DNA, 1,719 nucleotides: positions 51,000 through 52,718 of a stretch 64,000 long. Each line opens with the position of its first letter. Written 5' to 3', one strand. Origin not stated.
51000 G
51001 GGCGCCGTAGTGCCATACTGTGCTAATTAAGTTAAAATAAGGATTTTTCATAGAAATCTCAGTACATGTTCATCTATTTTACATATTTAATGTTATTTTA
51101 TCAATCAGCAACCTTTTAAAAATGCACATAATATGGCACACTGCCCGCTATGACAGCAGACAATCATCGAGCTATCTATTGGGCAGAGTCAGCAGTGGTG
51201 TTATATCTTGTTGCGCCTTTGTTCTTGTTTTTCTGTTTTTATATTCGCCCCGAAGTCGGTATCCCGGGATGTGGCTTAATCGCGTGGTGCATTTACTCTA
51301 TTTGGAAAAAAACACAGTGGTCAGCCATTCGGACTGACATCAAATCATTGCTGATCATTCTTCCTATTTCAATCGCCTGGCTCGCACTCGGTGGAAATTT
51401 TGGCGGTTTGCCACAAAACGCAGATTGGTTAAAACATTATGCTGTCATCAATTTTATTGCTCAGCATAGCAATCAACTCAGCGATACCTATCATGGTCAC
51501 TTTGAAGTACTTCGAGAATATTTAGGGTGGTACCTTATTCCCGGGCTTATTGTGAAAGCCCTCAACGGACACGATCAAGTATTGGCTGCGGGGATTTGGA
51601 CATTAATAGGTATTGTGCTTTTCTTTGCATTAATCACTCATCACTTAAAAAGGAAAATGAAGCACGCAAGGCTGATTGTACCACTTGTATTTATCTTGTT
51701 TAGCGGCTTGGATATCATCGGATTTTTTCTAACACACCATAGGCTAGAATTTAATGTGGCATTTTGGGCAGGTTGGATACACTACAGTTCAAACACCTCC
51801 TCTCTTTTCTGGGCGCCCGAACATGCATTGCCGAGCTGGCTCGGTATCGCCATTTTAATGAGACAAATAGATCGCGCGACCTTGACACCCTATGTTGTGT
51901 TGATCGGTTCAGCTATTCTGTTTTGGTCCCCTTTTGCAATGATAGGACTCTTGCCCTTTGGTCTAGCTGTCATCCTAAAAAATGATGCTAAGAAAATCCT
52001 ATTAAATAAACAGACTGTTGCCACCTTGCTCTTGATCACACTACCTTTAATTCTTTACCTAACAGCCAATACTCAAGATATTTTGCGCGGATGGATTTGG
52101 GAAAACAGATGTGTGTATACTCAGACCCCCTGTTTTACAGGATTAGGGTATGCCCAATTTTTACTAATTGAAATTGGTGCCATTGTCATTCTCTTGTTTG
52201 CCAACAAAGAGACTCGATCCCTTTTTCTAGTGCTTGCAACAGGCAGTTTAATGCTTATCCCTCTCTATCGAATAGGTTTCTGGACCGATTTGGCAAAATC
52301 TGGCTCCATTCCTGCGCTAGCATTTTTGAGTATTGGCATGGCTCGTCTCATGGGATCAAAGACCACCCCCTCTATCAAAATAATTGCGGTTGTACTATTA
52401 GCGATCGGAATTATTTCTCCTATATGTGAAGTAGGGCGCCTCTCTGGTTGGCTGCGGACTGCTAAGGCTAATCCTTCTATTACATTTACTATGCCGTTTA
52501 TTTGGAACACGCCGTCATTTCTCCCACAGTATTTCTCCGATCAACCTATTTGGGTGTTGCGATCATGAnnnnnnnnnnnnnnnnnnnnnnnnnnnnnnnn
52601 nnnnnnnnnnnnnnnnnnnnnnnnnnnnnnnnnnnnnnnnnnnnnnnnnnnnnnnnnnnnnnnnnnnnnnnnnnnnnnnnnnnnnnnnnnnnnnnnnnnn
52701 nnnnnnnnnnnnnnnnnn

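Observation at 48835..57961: Gtr-like lipid-carrier glycan-modification locus with an added FAD-oxidoreductase/SDR pair, an ABC exporter and two polytopic paralogues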

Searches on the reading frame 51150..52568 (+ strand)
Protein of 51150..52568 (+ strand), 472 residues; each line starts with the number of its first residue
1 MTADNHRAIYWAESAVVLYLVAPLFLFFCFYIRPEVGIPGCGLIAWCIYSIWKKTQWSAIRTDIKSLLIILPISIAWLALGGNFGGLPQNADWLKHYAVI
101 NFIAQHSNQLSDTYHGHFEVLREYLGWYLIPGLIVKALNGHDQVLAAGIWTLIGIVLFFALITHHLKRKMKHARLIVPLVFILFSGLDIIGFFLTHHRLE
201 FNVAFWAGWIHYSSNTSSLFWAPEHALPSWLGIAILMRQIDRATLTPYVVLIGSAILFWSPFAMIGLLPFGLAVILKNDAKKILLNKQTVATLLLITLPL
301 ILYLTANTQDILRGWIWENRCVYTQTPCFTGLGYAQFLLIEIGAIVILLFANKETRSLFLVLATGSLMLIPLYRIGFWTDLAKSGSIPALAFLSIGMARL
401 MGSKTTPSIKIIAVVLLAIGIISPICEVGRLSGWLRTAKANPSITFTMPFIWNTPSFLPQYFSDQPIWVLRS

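Call 3: search_protein_families(library=pfam, proteins=[window:51150-52568:+], max_evalue=0.01)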
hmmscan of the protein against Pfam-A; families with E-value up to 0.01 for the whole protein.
window:51150-52568:+ (472 aa): 0 families

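Call 4: search_protein_families(library=ncbifam, proteins=[window:51150-52568:+], max_evalue=0.01)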
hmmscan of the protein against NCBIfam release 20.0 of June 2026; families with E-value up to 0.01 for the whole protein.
window:51150-52568:+ (472 aa): 0 families

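Call 7: find_encoding_contigs(protein=window:51150-52568:+, flank=10000, max_places=6)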
Protein window:51150-52568:+ (472 aa): 3 contigs read that carry it; 1 place shown.
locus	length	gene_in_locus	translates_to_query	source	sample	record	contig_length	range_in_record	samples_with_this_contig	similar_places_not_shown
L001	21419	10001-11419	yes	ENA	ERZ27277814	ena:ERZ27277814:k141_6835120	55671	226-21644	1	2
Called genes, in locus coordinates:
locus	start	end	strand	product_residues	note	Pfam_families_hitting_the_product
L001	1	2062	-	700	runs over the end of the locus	PF00009:GTP_EFTU, PF22042:EF-G_D2, PF03144:GTP_EFTU_D2, PF14492:EFG_III, PF16658:RF3_C (faint), PF03764:EFG_IV, PF00679:EFG_C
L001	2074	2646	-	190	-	PF00177:Ribosomal_S7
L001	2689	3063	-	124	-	PF00164:Ribosom_S12_S23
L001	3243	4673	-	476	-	PF13727:CoA_binding_3, PF02397:Bac_transf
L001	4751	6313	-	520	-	-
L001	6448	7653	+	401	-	PF06965:Na_H_antiport_1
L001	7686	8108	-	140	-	PF04138:GtrA_DPMS_TM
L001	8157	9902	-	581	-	PF00664:ABC_membrane, PF00005:ABC_tran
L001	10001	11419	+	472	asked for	-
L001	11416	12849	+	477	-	-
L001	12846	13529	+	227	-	PF01370:Epimerase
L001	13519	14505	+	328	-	PF00535:Glycos_transf_2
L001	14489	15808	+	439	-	PF00890:FAD_binding_2 (weak), PF01266:DAO, PF01494:FAD_binding_3 (faint), PF01593:Amino_oxidase, PF01946:Thi4, PF03486:HI0933_like (faint), PF12831:FAD_oxidored (weak), PF13450:NAD_binding_8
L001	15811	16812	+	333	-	PF00106:adh_short (faint), PF01073:3Beta_HSD, PF01370:Epimerase, PF02719:Polysacc_synt_2, PF04321:RmlD_sub_bind, PF07993:NAD_binding_4, PF16363:GDP_Man_Dehyd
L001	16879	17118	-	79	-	-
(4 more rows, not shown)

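Call 8: find_homologous_proteins(query=window:51150-52568:+, max_evalue=0.001)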
Query window:51150-52568:+ (472 aa): 59 proteins with E <= 0.001 among 8000 candidates.
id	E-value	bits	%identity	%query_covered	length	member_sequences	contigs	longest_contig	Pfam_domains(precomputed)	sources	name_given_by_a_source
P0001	0.0e+0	1061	100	100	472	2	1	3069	-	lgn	-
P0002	1.9e-171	589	60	100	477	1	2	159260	-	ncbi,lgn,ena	-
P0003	1.2e-95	339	40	99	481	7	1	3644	-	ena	-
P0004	1.7e-81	293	38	99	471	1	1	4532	-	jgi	jgi:hypothetical protein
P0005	1.5e-46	177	36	67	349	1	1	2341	-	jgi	jgi:hypothetical protein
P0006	6.4e-42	162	30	87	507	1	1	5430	-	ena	-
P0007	5.4e-40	156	32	97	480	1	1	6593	-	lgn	-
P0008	4.0e-37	146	31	89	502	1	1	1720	-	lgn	-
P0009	7.6e-37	145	31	86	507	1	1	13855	-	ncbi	-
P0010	2.5e-34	137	31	88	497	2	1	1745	-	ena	-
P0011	1.1e-30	125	27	89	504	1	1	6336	-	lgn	-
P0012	2.9e-28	117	26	95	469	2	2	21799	-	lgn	-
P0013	1.1e-26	112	31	89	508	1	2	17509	-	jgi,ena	jgi:hypothetical protein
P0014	1.0e-23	102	27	90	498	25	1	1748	-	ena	-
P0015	1.2e-23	102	29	78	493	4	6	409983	-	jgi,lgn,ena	jgi:hypothetical protein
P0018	2.1e-20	91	25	91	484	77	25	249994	-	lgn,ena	-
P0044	5.1e-12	64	27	72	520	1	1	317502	-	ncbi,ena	-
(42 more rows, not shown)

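Call 18: find_encoding_contigs(protein=P0015, flank=9000, max_places=2)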
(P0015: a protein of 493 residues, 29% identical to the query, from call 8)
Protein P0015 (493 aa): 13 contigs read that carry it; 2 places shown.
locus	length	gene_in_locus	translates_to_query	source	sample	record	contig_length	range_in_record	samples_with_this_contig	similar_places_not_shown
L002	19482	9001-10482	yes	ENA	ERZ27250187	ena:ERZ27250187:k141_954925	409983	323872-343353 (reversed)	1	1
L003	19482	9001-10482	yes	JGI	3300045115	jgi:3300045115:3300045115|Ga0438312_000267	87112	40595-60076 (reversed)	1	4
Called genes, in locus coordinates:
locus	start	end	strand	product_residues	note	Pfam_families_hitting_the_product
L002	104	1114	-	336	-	PF01210:NAD_Gly3P_dh_N, PF07479:NAD_Gly3P_dh_C, PF20618:GPD_NAD_C_bact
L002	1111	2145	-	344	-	PF00814:TsaD, PF22521:HypF_C_2 (weak)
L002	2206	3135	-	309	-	PF03781:FGE-sulfatase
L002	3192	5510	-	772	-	PF00884:Sulfatase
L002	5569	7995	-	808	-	PF07715:Plug, PF00593:TonB_dep_Rec_b-barrel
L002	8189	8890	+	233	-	PF00440:TetR_N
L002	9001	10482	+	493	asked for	-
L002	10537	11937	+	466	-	PF01554:MatE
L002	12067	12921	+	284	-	PF01379:Porphobil_deam, PF03900:Porphobil_deamC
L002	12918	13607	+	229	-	PF02602:HEM4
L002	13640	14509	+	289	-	-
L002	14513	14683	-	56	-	PF07896:DUF1674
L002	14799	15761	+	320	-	PF01435:Peptidase_M48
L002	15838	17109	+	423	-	PF01029:NusB, PF01189:Methyltr_RsmB-F, PF13649:Methyltransf_25, PF13847:Methyltransf_31 (weak)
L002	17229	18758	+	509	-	PF07690:MFS_1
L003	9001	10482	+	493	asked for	-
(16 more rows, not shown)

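Call 19: find_encoding_contigs(protein=P0044, flank=9000, max_places=2)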
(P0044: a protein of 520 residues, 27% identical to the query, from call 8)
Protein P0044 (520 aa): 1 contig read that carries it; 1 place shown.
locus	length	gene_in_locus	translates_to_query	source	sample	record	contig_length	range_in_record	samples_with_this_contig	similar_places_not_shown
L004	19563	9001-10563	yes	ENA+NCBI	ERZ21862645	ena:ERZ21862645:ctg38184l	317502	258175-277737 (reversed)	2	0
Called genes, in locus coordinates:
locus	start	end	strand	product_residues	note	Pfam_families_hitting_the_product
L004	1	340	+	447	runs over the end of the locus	PF10114:PocR, PF12833:HTH_18, PF00165:HTH_AraC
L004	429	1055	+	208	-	PF02607:B12-binding_2, PF02310:B12-binding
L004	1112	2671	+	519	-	PF17651:Raco_middle, PF14574:RACo_C_ter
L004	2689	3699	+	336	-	PF01208:URO-D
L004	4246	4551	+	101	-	PF01257:2Fe-2S_thioredx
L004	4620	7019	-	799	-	PF27448:Rph_4th, PF00391:PEP-utilizers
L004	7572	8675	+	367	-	PF13407:Peripla_BP_4, PF00532:Peripla_BP_1 (faint)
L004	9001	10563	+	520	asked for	-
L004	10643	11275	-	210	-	-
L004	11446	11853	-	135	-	-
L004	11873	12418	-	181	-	PF00005:ABC_tran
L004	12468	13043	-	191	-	PF06182:ABC2_membrane_6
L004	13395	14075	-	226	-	-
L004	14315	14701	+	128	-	-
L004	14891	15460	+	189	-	-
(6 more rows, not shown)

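Call 20: find_encoding_contigs(protein=P0018, flank=9000, max_places=2)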
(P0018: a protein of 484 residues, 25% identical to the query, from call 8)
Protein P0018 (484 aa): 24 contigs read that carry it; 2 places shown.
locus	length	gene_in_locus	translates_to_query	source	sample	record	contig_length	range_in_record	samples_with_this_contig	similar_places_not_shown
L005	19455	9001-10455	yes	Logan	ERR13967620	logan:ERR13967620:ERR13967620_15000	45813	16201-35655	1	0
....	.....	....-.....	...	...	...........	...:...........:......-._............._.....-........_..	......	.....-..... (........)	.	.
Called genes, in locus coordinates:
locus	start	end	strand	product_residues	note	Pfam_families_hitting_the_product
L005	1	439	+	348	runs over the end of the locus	PF01757:Acyl_transf_3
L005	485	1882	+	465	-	-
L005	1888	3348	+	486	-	PF01943:Polysacc_synt, PF13440:Polysacc_synt_3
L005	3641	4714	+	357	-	-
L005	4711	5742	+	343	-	PF01408:GFO_IDH_MocA, PF22725:GFO_IDH_MocA_C3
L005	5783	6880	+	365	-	PF01041:DegT_DnrJ_EryC1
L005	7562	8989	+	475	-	PF03559:Hexose_dehydrat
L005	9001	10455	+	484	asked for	-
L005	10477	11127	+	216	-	PF17836:PglD_N, PF25084:LbH_EIF2B, PF25087:GMPPB_C, PF00132:Hexapep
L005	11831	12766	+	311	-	PF00535:Glycos_transf_2, PF10111:Glyco_tranf_2_2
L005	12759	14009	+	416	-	PF09594:GT87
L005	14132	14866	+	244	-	PF00106:adh_short, PF08659:KR, PF13561:adh_short_C2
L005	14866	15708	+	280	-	PF13292:DXP_synthase_N (weak), PF00456:Transketolase_N, PF00676:E1_dh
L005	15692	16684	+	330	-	PF02779:Transket_pyr, PF02780:Transketolase_C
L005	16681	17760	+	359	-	PF04443:LuxE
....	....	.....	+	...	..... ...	-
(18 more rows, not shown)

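Call 21: predict_structure(alignment_id=A1)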
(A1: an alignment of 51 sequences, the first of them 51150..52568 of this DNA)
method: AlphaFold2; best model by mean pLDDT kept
length: 472 residues; sequences in the alignment: 51
mean_pLDDT: 91.2   pTM: 0.93
mean pLDDT of the five models: 91.2, 89.9, 89.7, 89.6, 89.5
residues with pLDDT >= 90: 349; 70-90: 98; 50-70: 22; < 50: 3
segments of 3 or more residues with pLDDT < 50: 1-3
pLDDT, mean of each block of 10 residues (from residue 1): 63 97 98 97 97 85 89 97 87 92 92 81 95 95 95 98 94 97 95 83 83 96 97 96 91 98 98 95 93 97 90 91 84 96 96 85 98 92 97 97 95 97 93 69 81 65 89 87
secondary structure, 60 per line:
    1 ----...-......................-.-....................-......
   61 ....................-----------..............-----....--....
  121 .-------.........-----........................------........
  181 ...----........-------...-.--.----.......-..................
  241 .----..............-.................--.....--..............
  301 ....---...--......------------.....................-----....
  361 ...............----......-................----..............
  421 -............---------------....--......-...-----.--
elements in order: H11-30 H34-53 H57-80 H92-105 E111-114 E117-121 H129-137 H143-166 H173-183 H188-195 H215-221 H223-241 H246-259 H261-277 H280-284 H287-304 E313-315 H331-351 H357-372 E373-375 H380-385 H387-402 H407-420 H422-433 H449-452 H455-460 E462-464

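Call 24: fold_search(model_id=the predicted structure, library=pdb)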
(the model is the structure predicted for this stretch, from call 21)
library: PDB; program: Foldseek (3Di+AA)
matches with E <= 10: 341; with E <= 0.001: 0
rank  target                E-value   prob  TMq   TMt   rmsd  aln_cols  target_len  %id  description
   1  8if8_C                4.0e-03  1.00  0.41  0.34  13.3       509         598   13  Arabinosyltransferase AftA (released 2023-05-31)
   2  3wak                  6.9e-03  0.99  0.34  0.22  12.2       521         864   15  Crystal structure of the Archaeoglobus fulgidus oligosaccharyltransferase (O29867_ARCFU) in the apo form (released 2013-10-30)
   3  7bvc_A                1.7e-02  0.98  0.36  0.19  17.5       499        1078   12  Cryo-EM structure of Mycobacterium smegmatis arabinosyltransferase EmbA-EmbB-AcpM2 in complex with ethambutol (released 2020-04-29)
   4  9s6t_A                1.9e-02  1.00  0.42  0.42   7.7       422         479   13  Ternary cryo-EM structure of chicken ALG12 with Dol25-PP-GlcNAc2Man7, Dol25-P-Man, and Fab (released 2026-03-18)
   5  7bx8_A                2.4e-02  0.99  0.34  0.18  10.2       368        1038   14  Mycobacterium smegmatis arabinosyltransferase complex EmbB2-AcpM2 in symmetric "resting state" (released 2020-05-27)
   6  6gxc_A                4.2e-02  0.97  0.38  0.28   9.2       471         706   11  Bacterial oligosaccharyltransferase PglB in complex with an inhibitory peptide and a reactive lipid-linked oligosaccha (released 2018-11-14)
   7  3rce_A                4.2e-02  0.97  0.37  0.28   9.0       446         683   12  Bacterial oligosaccharyltransferase PglB (released 2011-06-15)
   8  2qb4                  5.7e-02  0.11  0.14  0.13  23.9       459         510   13  Crystal Structure Analysis of LeuT complexed with L-leucine, sodium and desipramine (released 2007-08-21)
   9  6x0o                  8.0e-02  0.91  0.33  0.18  10.3       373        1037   14  Single-Particle Cryo-EM Structure of Arabinosyltransferase EmbB from Mycobacterium smegmatis (released 2020-06-10)
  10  5ogl_A                8.4e-02  0.94  0.38  0.28   9.1       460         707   10  Structure of bacterial oligosaccharyltransferase PglB in complex with an acceptor peptide and an lipid-linked oligosac (released 2017-10-25)
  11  2q72                  1.1e-01  0.09  0.14  0.13  24.4       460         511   13  Crystal Structure Analysis of LeuT complexed with L-leucine, sodium, and imipramine (released 2007-08-21)
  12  7bcw_A                1.2e-01  0.15  0.13  0.12  26.0       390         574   10  Structure of MsbA in Salipro with ADP vanadate (released 2022-01-12)
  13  8b6l_I                1.3e-01  0.94  0.41  0.30  10.3       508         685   11  Subtomogram average of the human Sec61-TRAP-OSTA-translocon (released 2022-12-07)
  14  6nle                  1.6e-01  0.09  0.11  0.11  23.2       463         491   14  X-ray structure of LeuT with V269 deletion (released 2020-01-15)
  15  4ain_A                1.7e-01  0.09  0.13  0.12  24.4       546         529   10  Crystal structure of BetP with asymmetric protomers. (released 2012-06-06)
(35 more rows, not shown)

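Call 86: search_protein_representatives(alignment_id=A1)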
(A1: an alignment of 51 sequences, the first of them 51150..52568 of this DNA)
Query: 51 sequences, 480 profile positions. Proteins with E-value up to 0.001 (for the whole library): 4334; up to 1e-10: 3694; up to 1e-30: 2626. The best 150 are listed.
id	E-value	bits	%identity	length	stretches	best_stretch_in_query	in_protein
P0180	2.1e-145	501.3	-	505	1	5-478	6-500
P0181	1.4e-142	492.0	-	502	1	5-477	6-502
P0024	2.8e-142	491.0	-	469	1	5-479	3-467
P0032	1.4e-141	488.6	-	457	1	15-477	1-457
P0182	1.3e-140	485.5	-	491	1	6-477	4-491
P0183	1.8e-140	485.0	-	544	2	6-383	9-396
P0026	2.5e-140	484.5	-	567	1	5-478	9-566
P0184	4.8e-140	483.6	-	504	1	5-477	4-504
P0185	1.3e-139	482.2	-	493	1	6-476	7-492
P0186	1.5e-138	478.7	-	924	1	13-478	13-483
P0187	1.4e-137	475.5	-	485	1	5-477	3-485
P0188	1.7e-137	475.2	-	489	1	6-477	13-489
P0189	9.6e-137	472.7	-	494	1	7-477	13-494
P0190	2.0e-136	471.7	-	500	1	12-477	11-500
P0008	2.1e-136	471.6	-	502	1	6-451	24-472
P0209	6.3e-132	456.8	-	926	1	11-478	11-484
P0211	1.1e-131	456.0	-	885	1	5-451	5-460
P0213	3.0e-131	454.6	-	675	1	10-472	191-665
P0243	4.2e-127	440.9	-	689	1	5-478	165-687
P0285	3.1e-123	428.2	-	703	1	7-443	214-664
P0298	8.6e-122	423.4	-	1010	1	1-479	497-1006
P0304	1.8e-121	422.4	-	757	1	5-478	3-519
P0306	2.0e-121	422.2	-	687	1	6-478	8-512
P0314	7.0e-121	420.4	-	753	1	6-474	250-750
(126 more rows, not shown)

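Call 87: search_protein_families(library=pfam, proteins=[P0186, P0209, P0211, P0298, P0314, P0213, P0243, P0285, P0304, P0306], max_evalue=0.001)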
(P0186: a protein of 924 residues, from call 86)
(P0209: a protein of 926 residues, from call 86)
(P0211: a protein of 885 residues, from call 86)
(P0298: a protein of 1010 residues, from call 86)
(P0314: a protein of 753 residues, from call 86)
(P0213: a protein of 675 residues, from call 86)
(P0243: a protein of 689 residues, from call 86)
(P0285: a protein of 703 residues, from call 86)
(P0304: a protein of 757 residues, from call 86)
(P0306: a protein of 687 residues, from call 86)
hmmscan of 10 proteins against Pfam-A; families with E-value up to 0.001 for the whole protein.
P0186 (924 aa): 0 families

P0209 (926 aa): 0 families

P0211 (885 aa): 1 family
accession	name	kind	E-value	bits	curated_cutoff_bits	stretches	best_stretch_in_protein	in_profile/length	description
PF02493.26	MORN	-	1.5e-09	37.6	22.5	1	547-569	1-23/23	MORN repeat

P0298 (1010 aa): 0 families

P0314 (753 aa): 0 families

P0213 (675 aa): 0 families

P0243 (689 aa): 0 families

P0285 (703 aa): 0 families

P0304 (757 aa): 0 families

P0306 (687 aa): 0 families

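Call 113: search_solved_structures(query=A1, max_evalue=10)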
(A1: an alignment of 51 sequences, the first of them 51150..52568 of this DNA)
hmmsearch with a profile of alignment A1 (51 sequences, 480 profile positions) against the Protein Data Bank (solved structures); distinct sequences matched with E-value up to 10: 1.
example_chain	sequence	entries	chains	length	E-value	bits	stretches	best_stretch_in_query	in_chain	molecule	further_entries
7qru_B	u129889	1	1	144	0.097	14.3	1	7-85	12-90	Na(+)/H(+) antiporter subunit B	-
